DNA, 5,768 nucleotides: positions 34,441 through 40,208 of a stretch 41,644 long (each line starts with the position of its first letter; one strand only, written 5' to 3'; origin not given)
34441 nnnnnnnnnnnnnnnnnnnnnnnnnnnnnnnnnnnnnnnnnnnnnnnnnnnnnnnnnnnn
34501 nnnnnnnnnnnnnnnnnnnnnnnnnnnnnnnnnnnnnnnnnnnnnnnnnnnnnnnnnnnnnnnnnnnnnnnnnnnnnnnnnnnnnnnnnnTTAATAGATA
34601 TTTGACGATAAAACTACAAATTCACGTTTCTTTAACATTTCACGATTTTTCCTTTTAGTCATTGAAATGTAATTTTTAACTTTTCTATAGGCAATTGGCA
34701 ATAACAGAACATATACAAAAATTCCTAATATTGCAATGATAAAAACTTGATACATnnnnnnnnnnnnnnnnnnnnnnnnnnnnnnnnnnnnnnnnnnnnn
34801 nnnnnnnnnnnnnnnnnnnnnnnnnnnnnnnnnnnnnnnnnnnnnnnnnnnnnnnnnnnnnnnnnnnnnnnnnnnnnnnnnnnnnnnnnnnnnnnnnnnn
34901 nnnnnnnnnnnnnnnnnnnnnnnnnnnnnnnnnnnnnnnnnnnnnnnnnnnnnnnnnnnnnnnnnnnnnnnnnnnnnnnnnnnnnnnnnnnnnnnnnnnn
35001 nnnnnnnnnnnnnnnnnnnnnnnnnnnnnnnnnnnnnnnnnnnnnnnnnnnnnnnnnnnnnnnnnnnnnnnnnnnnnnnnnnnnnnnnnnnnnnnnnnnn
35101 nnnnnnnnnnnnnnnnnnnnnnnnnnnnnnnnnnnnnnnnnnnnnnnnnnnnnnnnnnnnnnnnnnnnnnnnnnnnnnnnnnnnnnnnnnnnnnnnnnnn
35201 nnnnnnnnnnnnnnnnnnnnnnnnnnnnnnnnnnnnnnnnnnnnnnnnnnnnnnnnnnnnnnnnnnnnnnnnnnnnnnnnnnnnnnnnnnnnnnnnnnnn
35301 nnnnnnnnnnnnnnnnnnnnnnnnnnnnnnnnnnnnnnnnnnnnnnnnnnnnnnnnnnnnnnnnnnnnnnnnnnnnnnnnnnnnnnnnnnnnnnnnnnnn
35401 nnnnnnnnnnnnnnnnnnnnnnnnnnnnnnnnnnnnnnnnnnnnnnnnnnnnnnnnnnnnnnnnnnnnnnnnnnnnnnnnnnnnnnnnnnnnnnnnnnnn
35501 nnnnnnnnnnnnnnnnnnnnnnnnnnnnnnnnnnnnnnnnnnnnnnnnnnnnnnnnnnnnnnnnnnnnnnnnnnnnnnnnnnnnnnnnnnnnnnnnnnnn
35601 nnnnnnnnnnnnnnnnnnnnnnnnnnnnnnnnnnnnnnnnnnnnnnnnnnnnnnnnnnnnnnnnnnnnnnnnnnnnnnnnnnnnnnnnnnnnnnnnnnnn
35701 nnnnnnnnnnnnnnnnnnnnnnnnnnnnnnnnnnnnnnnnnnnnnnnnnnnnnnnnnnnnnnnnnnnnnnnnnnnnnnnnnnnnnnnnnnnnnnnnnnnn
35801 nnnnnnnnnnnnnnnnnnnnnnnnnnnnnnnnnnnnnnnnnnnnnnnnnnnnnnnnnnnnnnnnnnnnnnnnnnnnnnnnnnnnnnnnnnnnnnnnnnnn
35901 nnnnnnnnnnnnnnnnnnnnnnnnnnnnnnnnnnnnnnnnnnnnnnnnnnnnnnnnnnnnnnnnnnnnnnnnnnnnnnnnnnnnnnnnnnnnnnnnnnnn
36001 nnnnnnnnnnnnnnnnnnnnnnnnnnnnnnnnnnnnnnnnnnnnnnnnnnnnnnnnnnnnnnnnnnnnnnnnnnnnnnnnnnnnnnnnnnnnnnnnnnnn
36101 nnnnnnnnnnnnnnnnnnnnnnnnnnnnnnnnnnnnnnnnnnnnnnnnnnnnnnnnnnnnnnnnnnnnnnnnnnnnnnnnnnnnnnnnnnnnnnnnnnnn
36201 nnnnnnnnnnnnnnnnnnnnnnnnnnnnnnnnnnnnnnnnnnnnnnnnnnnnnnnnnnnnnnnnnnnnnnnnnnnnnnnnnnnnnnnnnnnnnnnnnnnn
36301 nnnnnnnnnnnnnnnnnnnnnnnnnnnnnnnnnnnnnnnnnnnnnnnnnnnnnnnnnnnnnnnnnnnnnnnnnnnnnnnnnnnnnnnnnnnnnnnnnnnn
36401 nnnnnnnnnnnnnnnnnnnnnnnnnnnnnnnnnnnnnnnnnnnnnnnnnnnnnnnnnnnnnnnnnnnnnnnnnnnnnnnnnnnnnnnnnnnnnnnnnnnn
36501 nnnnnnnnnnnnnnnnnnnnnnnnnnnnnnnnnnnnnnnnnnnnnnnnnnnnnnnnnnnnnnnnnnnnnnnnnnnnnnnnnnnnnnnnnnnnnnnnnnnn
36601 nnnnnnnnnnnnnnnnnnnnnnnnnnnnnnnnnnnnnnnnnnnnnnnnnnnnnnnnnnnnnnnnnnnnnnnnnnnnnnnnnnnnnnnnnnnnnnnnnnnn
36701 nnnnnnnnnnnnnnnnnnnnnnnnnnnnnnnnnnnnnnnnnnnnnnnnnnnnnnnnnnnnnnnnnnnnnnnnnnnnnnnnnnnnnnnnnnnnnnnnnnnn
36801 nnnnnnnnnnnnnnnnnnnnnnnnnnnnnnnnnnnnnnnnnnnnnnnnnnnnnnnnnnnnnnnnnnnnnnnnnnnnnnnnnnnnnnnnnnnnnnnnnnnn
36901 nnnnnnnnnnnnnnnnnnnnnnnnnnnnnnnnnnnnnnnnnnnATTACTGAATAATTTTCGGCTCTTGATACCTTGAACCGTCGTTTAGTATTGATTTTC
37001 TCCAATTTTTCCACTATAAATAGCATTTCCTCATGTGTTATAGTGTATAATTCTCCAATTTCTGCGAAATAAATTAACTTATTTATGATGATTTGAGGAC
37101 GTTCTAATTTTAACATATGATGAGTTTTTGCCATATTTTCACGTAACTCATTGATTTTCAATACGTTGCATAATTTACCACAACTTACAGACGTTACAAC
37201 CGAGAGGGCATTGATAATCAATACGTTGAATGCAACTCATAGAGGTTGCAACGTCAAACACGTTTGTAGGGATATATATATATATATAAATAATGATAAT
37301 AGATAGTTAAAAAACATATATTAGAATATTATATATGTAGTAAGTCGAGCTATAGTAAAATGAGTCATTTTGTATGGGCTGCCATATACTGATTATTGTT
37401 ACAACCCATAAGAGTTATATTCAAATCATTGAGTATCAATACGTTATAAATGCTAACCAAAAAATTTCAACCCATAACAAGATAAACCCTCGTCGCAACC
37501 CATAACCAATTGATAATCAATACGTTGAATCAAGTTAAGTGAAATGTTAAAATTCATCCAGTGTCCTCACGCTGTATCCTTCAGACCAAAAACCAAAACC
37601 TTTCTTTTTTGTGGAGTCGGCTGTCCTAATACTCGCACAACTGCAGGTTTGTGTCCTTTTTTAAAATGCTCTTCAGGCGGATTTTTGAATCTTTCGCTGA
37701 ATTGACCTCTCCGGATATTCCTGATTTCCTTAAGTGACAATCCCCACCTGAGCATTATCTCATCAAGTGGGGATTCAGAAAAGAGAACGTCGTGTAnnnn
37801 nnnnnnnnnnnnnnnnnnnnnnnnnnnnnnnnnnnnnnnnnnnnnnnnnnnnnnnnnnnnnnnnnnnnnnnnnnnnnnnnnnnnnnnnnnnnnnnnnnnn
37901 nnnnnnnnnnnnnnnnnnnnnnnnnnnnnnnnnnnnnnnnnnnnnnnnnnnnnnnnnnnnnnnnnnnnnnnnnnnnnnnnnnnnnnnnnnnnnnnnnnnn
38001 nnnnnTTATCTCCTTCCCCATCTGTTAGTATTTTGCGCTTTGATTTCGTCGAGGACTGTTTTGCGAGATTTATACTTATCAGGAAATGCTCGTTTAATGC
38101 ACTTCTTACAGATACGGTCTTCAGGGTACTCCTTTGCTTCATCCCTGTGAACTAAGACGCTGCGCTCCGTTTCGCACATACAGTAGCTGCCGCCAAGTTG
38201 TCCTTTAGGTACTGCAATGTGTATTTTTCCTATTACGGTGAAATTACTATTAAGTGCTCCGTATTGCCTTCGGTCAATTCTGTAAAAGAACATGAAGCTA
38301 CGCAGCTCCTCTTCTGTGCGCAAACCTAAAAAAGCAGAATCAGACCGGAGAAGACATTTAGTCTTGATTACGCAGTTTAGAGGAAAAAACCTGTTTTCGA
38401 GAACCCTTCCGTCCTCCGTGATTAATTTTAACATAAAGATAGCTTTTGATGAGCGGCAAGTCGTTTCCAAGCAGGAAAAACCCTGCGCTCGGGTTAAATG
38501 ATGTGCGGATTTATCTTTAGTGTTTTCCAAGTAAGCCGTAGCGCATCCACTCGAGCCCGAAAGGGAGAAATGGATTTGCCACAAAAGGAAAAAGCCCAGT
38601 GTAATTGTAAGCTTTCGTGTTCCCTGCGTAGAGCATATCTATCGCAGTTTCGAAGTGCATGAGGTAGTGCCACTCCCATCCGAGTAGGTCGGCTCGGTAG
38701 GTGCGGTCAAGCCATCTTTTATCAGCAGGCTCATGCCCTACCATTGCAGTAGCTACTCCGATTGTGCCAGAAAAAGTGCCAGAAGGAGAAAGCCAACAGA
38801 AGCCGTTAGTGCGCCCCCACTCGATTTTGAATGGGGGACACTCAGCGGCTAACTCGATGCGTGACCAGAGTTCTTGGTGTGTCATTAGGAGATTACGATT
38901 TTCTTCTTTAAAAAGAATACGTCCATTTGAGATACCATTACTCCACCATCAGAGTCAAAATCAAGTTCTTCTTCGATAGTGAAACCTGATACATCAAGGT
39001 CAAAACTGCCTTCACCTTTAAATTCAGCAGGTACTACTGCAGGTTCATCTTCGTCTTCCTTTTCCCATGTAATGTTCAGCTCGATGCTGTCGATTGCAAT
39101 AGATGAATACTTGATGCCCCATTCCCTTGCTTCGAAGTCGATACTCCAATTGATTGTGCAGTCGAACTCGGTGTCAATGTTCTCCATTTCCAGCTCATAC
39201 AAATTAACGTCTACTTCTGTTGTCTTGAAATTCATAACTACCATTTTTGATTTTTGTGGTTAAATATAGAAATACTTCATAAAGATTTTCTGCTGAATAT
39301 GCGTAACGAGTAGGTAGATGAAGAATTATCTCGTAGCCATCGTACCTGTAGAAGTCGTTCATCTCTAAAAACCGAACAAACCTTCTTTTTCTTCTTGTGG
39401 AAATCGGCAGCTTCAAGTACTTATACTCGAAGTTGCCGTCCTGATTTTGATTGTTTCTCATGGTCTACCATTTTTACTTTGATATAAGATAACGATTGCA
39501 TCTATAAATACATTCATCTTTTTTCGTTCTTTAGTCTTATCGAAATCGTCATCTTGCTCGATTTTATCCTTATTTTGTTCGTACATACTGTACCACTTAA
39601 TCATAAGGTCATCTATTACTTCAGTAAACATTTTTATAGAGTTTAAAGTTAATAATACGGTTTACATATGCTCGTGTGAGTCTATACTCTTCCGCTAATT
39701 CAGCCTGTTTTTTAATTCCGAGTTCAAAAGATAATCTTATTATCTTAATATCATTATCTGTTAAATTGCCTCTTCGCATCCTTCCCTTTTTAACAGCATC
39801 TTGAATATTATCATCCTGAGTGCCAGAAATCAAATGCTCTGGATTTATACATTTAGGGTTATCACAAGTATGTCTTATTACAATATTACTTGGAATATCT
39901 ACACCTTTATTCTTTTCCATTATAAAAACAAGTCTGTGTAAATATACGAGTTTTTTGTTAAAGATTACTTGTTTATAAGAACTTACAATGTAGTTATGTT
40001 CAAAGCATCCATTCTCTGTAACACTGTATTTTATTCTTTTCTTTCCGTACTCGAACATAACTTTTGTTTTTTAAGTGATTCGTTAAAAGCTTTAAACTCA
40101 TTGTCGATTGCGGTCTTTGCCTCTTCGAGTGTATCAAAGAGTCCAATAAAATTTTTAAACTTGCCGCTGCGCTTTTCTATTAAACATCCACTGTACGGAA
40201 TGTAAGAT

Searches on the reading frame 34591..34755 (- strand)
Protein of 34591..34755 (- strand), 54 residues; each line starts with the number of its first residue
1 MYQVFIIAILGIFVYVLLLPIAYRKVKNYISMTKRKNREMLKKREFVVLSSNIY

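Call 70: search_protein_families(library=pfam, max_evalue=0.1, proteins=[window:34591-34755:-])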
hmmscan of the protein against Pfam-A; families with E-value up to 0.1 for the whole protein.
window:34591-34755:- (54 aa): 1 family
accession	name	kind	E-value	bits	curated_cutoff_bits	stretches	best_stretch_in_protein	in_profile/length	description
PF10857.13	DUF2701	-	0.065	13.7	25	1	4-50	3-48/63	Protein of unknown function (DUF2701)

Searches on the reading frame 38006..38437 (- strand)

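Call 70: search_protein_families(library=pfam, max_evalue=0.1, proteins=[window:38006-38437:-])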
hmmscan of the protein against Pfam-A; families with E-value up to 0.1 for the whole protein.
window:38006-38437:- (143 aa): 1 family
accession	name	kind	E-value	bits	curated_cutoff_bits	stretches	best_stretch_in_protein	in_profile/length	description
PF15053.11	Njmu-R1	-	0.057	12.9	27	1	40-107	48-111/352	Njmu-R1-like protein family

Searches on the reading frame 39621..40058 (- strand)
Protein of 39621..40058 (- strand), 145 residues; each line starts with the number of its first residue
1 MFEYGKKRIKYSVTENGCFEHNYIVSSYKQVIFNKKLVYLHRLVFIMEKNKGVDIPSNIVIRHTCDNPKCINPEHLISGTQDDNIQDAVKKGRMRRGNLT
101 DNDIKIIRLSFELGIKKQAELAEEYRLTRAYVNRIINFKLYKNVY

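Call 10: search_protein_families(library=phrogs, proteins=[window:39621-40058:-])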
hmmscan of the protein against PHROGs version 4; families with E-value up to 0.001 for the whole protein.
window:39621-40058:- (145 aa): 7 families
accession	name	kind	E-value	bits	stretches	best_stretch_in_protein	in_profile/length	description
phrog_59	-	DNA, RNA and nucleotide metabolism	7.8e-22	79.2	1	10-144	149-275/423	HNH endonuclease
phrog_6254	-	DNA, RNA and nucleotide metabolism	1.5e-21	78.2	1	13-101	9-99/154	HNH endonuclease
phrog_1872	-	DNA, RNA and nucleotide metabolism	4.2e-19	70.1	1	7-120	25-145/166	endonuclease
phrog_1492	-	DNA, RNA and nucleotide metabolism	5e-10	40.1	1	54-95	125-166/414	HNH endonuclease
phrog_826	-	DNA, RNA and nucleotide metabolism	1.6e-08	35.5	1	10-90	77-160/281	HNH endonuclease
phrog_3593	-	DNA, RNA and nucleotide metabolism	2.3e-07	31.7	1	13-91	65-143/210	HNH endonuclease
phrog_4842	-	DNA, RNA and nucleotide metabolism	2.6e-05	25.1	1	27-84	89-143/154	HNH endonuclease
